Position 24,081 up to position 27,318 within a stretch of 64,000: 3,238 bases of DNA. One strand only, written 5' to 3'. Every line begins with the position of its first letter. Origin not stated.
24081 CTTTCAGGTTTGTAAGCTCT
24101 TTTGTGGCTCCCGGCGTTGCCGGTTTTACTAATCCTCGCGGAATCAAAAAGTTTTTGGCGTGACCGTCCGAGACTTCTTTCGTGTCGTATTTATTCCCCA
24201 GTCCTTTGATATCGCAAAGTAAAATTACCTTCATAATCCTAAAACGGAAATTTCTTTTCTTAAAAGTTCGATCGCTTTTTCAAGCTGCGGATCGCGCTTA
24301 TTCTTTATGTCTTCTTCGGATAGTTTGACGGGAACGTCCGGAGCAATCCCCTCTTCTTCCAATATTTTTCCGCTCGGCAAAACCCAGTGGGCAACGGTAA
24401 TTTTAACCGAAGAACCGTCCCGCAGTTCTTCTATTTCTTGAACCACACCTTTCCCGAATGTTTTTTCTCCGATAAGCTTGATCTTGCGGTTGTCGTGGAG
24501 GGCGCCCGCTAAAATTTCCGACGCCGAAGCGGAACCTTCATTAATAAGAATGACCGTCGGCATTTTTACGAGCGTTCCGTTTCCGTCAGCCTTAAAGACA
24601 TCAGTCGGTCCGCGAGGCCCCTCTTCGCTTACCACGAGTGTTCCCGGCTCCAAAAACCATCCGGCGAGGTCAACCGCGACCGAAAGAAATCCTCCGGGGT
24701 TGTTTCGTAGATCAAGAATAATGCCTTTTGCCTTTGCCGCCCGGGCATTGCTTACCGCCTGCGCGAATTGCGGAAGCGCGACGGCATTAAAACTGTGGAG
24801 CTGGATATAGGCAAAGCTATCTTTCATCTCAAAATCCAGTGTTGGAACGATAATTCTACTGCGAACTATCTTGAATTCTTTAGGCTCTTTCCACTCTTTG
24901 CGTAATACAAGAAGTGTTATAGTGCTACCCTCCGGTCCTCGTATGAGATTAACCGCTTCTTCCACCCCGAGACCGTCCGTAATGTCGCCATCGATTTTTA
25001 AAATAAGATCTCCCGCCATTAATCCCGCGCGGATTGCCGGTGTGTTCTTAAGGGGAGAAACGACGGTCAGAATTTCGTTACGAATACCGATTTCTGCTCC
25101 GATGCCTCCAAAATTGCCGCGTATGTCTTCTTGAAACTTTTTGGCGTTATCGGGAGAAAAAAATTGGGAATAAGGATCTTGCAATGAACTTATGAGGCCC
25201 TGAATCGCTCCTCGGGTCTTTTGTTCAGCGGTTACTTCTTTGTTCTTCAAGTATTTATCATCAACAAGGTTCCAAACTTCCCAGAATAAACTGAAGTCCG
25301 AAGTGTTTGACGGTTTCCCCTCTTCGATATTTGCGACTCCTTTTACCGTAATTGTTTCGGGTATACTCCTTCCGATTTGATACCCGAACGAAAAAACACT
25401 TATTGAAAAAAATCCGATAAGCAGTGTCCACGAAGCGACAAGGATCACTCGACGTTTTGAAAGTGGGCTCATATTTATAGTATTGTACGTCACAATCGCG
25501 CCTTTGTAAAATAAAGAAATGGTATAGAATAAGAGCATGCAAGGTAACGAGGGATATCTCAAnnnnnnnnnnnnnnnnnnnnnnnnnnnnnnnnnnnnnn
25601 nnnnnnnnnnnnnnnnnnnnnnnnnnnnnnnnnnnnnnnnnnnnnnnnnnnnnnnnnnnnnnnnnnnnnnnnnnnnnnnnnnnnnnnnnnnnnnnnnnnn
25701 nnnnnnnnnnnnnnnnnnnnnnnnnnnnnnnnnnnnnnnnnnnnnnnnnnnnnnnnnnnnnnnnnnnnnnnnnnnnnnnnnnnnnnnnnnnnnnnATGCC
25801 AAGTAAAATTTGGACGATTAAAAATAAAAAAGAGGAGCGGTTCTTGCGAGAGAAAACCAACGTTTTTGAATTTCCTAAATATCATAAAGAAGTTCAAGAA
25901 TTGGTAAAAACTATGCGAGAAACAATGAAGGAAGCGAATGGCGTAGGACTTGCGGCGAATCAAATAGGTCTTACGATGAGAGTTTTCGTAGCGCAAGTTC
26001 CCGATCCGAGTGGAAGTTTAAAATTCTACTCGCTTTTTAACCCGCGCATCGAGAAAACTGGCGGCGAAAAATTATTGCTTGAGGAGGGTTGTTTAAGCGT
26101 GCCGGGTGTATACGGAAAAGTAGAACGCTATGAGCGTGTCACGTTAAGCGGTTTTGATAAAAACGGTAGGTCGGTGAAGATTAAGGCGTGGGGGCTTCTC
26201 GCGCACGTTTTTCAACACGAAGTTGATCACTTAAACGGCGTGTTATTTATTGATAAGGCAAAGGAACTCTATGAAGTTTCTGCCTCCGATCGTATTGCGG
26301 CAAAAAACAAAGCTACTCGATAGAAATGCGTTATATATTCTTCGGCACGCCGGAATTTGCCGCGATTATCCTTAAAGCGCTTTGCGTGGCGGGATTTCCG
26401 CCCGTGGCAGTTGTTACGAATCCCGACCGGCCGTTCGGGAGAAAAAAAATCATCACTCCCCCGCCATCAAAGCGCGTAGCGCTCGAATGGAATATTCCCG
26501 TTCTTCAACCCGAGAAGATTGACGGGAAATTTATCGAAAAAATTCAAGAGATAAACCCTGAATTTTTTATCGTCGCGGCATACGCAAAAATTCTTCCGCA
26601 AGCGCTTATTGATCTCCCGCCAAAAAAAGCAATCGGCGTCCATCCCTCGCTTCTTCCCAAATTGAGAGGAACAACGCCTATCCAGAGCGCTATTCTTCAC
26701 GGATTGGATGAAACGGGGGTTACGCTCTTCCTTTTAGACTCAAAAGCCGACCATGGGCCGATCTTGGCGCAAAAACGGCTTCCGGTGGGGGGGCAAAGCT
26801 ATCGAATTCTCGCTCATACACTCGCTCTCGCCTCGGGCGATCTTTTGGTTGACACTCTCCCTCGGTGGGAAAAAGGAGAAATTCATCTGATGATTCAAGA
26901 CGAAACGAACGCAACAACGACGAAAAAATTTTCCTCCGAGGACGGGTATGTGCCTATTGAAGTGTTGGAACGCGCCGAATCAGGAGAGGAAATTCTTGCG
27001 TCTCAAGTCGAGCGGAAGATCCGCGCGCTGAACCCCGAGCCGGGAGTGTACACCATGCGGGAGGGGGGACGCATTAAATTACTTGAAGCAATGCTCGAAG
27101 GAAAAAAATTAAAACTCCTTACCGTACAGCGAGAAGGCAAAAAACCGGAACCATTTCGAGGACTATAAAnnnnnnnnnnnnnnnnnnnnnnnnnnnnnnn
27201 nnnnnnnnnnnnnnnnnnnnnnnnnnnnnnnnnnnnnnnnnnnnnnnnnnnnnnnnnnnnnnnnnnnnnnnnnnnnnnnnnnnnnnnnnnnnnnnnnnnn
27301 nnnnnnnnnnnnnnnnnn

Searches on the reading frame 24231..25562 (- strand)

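Call 21: search_protein_families(library=pfam, proteins=[window:24231-25562:-], max_evalue=0.001)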
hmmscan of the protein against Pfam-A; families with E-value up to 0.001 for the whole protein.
window:24231-25562:- (443 aa): 5 families
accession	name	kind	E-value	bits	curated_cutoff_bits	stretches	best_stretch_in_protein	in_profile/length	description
PF03572.23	Peptidase_S41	-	1.7e-47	161.5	24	1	250-412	2-165/165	Peptidase family S41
PF17820.7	PDZ_6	-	3.7e-09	36.6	27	1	167-221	2-54/54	PDZ domain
PF13180.12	PDZ_2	-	9.1e-09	35.9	27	1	153-223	2-71/80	PDZ domain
PF00595.29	PDZ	-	7.1e-08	33.2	23.2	1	153-220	11-81/81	PDZ domain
PF22694.1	CtpB_N-like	-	8.5e-08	33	27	1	74-134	22-80/85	Activating protease CtpB N-terminal domain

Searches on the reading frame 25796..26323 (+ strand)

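Call 21: search_protein_families(library=pfam, proteins=[window:25796-26323:+], max_evalue=0.001)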
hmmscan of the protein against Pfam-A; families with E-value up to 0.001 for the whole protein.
window:25796-26323:+ (175 aa): 1 family
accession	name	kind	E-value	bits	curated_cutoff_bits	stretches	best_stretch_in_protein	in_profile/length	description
PF01327.26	Pep_deformylase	-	1.8e-45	154.8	22.8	1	15-158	10-153/156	Polypeptide deformylase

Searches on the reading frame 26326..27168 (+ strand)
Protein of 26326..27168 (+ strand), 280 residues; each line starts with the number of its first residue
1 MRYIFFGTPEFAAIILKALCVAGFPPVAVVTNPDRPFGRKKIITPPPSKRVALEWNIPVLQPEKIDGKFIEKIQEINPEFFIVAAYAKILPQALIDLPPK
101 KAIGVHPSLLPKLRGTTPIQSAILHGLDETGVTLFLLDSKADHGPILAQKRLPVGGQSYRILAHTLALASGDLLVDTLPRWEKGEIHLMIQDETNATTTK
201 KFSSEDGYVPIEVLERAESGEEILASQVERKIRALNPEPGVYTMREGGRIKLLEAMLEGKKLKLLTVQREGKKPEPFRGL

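Call 21: search_protein_families(library=pfam, proteins=[window:26326-27168:+], max_evalue=0.001)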
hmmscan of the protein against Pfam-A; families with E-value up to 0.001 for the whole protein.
window:26326-27168:+ (280 aa): 2 families
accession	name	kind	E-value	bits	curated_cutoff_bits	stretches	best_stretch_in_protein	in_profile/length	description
PF00551.24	Formyl_trans_N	-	1.8e-33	116.3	26.1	1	1-154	1-156/181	Formyl transferase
PF02911.23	Formyl_trans_C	-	1.2e-06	29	21.1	1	225-258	15-48/100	Formyl transferase, C-terminal domain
